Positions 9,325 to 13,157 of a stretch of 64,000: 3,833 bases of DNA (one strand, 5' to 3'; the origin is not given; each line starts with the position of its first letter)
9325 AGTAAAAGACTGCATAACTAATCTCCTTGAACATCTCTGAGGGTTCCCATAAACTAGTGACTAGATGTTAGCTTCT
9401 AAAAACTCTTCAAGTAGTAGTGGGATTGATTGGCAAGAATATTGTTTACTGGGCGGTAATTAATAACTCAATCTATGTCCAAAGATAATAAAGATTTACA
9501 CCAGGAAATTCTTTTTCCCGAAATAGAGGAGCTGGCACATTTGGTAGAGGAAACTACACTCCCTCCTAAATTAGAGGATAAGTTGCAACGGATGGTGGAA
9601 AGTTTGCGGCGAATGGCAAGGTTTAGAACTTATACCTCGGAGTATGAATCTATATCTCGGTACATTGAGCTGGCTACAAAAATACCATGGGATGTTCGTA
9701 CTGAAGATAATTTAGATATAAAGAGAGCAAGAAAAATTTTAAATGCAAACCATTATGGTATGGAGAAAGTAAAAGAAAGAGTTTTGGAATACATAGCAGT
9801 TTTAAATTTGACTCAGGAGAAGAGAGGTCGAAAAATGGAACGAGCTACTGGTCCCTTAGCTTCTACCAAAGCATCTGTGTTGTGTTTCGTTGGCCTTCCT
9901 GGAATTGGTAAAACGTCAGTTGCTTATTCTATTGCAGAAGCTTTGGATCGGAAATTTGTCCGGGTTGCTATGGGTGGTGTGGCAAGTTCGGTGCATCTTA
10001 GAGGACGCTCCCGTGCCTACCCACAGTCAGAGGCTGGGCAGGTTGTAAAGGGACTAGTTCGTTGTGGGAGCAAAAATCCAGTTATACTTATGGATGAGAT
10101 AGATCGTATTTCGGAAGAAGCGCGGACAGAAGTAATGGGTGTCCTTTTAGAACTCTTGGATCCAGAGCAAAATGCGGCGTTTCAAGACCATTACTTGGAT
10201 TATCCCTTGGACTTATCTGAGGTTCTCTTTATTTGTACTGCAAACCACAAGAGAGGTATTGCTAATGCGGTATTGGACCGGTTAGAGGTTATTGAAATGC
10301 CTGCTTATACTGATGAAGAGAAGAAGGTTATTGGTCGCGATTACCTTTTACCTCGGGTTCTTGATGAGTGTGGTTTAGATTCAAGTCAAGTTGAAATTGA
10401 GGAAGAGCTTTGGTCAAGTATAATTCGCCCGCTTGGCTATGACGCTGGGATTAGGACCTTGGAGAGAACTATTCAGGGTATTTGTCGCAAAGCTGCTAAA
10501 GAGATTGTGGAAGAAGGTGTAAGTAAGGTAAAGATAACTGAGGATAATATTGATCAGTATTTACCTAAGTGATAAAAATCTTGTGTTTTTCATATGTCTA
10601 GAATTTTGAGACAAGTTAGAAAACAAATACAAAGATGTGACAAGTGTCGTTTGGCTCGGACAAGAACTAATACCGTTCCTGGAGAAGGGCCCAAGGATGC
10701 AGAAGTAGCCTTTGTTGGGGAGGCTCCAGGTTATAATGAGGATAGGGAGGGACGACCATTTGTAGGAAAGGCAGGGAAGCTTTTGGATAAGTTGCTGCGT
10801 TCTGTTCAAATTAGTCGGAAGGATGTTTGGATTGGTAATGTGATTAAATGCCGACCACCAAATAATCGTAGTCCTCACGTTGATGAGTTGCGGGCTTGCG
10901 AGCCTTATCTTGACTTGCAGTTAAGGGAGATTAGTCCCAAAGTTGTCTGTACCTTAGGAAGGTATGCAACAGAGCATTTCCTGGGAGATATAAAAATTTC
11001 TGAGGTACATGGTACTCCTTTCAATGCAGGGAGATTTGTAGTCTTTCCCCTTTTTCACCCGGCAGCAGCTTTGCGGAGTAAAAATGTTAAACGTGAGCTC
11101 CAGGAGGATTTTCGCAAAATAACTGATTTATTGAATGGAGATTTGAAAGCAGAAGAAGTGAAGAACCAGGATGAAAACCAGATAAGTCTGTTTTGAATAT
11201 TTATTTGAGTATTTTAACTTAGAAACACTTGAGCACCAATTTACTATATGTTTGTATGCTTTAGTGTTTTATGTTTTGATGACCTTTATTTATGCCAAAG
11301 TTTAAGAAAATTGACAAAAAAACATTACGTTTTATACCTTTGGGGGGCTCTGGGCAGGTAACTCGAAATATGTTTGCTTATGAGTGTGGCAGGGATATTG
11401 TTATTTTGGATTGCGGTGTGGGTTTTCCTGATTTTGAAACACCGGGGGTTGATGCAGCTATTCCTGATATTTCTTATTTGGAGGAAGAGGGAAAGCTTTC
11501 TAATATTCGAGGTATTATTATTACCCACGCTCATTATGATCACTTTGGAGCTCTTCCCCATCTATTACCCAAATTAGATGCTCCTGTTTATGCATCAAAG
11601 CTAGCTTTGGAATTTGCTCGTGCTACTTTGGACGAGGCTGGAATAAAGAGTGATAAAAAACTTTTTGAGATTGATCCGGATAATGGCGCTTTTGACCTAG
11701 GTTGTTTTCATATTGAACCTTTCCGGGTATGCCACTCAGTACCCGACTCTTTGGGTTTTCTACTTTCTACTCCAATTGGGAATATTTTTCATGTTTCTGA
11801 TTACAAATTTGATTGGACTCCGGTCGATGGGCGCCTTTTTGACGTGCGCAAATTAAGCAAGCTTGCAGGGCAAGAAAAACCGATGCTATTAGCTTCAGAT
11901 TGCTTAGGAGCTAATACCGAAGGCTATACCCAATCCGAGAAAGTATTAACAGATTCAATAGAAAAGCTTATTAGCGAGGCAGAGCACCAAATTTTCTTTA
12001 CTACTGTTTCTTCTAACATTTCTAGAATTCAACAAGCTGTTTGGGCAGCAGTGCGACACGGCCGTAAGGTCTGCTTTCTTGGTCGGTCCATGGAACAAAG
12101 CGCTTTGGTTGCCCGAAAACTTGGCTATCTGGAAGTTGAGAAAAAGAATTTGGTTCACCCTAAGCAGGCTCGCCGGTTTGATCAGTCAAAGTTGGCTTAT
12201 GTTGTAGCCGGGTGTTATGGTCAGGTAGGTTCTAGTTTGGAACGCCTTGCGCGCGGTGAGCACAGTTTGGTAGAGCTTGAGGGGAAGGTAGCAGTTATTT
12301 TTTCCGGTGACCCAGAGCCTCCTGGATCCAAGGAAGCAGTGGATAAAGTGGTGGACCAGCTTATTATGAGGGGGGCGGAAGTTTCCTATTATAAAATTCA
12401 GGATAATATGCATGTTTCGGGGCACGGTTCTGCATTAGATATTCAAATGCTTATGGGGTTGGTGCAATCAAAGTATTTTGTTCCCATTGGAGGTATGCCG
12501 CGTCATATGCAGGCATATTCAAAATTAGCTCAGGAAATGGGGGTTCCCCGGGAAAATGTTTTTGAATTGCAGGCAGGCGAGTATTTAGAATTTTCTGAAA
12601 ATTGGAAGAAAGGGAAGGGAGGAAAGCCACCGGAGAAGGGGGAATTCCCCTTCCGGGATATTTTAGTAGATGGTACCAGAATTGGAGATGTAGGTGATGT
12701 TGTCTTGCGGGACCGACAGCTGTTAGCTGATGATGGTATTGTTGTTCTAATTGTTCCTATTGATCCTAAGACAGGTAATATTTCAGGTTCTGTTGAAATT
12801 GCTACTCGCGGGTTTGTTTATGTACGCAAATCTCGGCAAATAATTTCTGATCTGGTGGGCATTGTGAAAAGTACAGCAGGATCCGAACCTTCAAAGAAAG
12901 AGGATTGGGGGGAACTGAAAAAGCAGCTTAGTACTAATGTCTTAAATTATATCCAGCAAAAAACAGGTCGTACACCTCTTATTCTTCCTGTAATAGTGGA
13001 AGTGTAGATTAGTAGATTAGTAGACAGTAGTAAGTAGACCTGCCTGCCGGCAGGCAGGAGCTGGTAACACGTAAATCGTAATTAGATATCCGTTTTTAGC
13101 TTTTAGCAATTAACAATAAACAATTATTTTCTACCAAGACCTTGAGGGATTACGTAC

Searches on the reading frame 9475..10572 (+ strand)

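Call 51: search_protein_families(library=pfam, proteins=[window:9475-10572:+], max_evalue=0.001)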
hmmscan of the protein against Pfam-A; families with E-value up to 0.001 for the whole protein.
window:9475-10572:+ (365 aa): 6 families
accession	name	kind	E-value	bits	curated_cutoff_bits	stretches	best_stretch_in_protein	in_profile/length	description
PF00004.35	AAA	-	1.8e-19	71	21.2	1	136-273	1-126/131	ATPase family associated with various cellular activities (AAA)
PF22667.2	Lon_lid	-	1.8e-13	50.4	27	1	298-348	2-52/57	Lon protease AAA+ ATPase lid domain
PF07728.20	AAA_5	-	1.3e-08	35.3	22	1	136-260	2-125/139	AAA domain (dynein-related subfamily)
PF07724.20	AAA_2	-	3.4e-07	30.9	27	1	134-259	4-126/166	AAA domain (Cdc48 subfamily)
PF13401.12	AAA_22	-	0.00019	22.2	27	0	132-229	4-109/130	AAA domain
PF07726.17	AAA_3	-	0.00021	21.6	27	1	139-229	5-87/131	ATPase family associated with various cellular activities (AAA)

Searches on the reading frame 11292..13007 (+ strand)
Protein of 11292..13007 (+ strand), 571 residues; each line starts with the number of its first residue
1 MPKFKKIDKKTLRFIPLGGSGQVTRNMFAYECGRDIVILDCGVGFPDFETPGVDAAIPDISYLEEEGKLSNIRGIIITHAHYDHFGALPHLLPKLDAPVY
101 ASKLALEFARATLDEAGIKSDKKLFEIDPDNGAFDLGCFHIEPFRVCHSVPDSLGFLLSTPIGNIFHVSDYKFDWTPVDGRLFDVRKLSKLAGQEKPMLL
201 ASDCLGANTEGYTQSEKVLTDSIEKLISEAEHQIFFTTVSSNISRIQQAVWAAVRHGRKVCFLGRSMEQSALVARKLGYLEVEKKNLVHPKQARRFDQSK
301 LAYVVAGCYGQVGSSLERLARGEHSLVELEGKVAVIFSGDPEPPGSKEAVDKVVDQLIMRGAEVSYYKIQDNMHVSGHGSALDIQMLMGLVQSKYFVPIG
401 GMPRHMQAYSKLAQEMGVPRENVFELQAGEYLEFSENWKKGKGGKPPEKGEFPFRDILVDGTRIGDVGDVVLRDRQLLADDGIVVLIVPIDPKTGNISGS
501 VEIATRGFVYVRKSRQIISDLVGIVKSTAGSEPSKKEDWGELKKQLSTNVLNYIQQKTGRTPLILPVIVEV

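Call 51: search_protein_families(library=pfam, proteins=[window:11292-13007:+], max_evalue=0.001)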
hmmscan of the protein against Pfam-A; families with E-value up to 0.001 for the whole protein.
window:11292-13007:+ (571 aa): 5 families
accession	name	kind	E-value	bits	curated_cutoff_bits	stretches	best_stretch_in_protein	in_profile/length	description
PF22505.1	RNase_J_b_CASP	-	2.7e-29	101.9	27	1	232-357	2-126/126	Ribonuclease J, beta-CASP domain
PF17770.6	RNase_J_C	-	2.8e-23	83.2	23.8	1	471-571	1-102/102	Ribonuclease J C-terminal domain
PF00753.33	Lactamase_B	-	1.4e-10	41.9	22.7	1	64-119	36-91/196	Metallo-beta-lactamase superfamily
PF12706.13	Lactamase_B_2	-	4.1e-10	40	27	1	66-172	25-144/200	Beta-lactamase superfamily domain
PF07521.17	RMMBL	-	2.4e-06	27.9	21.6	1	368-418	7-58/63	Zn-dependent metallo-hydrolase RNA specificity domain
